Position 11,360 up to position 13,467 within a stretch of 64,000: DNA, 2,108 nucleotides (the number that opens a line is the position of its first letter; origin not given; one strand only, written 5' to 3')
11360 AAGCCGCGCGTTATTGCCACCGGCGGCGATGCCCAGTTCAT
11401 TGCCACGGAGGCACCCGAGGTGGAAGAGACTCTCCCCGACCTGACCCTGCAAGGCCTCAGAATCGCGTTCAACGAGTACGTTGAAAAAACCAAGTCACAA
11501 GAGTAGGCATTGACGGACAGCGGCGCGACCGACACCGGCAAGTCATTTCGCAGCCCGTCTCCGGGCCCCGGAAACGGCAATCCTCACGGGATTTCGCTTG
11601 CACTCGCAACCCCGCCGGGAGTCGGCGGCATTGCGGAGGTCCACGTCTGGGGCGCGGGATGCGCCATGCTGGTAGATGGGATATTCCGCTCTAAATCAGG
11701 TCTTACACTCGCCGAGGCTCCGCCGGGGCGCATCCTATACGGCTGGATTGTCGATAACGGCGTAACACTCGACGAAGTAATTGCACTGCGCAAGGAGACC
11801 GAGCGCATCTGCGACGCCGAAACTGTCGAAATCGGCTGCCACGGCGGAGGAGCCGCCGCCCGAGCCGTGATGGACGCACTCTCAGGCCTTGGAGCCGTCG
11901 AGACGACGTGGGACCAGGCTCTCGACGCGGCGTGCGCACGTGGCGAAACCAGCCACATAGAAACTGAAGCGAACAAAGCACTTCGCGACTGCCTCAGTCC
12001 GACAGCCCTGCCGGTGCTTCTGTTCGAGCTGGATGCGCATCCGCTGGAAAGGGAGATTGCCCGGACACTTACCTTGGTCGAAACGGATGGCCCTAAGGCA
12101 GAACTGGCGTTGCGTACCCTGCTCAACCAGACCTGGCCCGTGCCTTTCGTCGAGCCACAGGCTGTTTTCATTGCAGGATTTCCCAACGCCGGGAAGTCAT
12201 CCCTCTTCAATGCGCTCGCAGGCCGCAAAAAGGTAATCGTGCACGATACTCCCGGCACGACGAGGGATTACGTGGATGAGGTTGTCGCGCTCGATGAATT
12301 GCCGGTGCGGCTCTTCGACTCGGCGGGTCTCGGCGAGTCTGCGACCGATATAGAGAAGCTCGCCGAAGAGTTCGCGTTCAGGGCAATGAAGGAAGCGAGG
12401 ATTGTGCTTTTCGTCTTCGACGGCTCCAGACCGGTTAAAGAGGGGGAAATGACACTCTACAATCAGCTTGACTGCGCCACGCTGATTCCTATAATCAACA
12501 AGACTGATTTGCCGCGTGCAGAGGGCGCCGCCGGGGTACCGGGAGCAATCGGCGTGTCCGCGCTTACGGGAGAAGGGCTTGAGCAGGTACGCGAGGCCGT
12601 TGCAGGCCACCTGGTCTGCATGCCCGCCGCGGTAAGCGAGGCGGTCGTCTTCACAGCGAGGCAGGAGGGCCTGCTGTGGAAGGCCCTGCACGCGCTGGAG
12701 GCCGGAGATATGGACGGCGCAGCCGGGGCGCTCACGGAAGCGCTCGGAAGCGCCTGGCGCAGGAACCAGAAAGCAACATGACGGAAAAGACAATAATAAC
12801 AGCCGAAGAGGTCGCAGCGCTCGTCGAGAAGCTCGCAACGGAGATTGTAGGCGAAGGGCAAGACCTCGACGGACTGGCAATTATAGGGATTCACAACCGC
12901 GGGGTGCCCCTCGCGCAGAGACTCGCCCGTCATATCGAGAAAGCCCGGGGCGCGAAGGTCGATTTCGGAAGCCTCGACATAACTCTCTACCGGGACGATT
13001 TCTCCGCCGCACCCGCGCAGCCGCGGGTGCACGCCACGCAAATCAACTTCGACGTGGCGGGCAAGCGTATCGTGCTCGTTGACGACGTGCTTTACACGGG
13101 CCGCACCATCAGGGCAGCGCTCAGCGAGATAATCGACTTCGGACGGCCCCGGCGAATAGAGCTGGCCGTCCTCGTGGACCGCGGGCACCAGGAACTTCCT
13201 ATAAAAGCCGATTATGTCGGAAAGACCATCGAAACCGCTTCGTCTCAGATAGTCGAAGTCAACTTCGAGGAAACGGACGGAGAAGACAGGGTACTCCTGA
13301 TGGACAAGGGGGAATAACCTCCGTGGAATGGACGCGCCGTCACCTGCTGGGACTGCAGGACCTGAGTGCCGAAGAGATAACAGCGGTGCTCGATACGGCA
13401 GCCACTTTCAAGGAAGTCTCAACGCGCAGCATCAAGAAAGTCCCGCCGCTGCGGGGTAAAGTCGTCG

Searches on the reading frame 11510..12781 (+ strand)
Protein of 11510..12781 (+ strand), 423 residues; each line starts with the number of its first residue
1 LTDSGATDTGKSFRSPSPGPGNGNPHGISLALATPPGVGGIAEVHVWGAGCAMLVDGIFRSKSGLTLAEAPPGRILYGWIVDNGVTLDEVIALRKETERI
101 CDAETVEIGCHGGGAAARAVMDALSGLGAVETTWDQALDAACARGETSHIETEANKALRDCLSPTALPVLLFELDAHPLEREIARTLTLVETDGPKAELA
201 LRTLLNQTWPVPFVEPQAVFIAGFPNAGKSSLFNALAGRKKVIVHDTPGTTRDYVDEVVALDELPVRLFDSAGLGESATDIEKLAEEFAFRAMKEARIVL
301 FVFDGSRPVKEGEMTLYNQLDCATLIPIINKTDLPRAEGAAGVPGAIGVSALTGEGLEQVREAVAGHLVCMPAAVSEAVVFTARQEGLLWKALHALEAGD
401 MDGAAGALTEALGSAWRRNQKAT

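Call 12: search_protein_families(library=pfam, proteins=[window:11510-12781:+], max_evalue=0.0001)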
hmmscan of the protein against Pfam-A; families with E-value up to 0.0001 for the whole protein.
window:11510-12781:+ (423 aa): 4 families
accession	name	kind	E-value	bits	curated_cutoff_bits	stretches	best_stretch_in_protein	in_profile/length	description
PF01926.29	MMR_HSR1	-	8.3e-22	77.9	21.9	1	219-321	2-101/113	50S ribosome-binding GTPase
PF10396.14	TrmE_N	-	3.6e-11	43.7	29.8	1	30-126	3-97/117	GTP-binding protein TrmE N-terminus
PF02421.24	FeoB_N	-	3.7e-07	30.2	27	1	219-316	3-99/156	Ferrous iron transport protein B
PF03308.22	MeaB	-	2.4e-05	23.9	23.1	0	183-237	1-54/273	Methylmalonyl Co-A mutase-associated GTPase MeaB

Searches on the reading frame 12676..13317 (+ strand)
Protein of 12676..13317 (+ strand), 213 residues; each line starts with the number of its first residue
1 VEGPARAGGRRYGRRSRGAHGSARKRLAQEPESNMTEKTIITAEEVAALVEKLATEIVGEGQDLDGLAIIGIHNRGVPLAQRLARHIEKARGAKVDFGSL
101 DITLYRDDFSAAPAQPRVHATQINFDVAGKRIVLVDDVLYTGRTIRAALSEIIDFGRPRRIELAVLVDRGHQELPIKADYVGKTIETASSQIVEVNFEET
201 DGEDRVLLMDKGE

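Call 13: search_protein_families(library=pfam, proteins=[window:12676-13317:+], max_evalue=0.0001)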
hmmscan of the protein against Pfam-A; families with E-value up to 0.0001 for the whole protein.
window:12676-13317:+ (213 aa): 2 families
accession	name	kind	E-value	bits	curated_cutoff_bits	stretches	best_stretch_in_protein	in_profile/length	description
PF00156.33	Pribosyltran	-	5.5e-24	84.7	26.3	1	43-193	8-151/158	Phosphoribosyl transferase domain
PF15609.12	PRTase_2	-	6.9e-05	22.9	28.8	1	45-177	31-167/188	Phosphoribosyl transferase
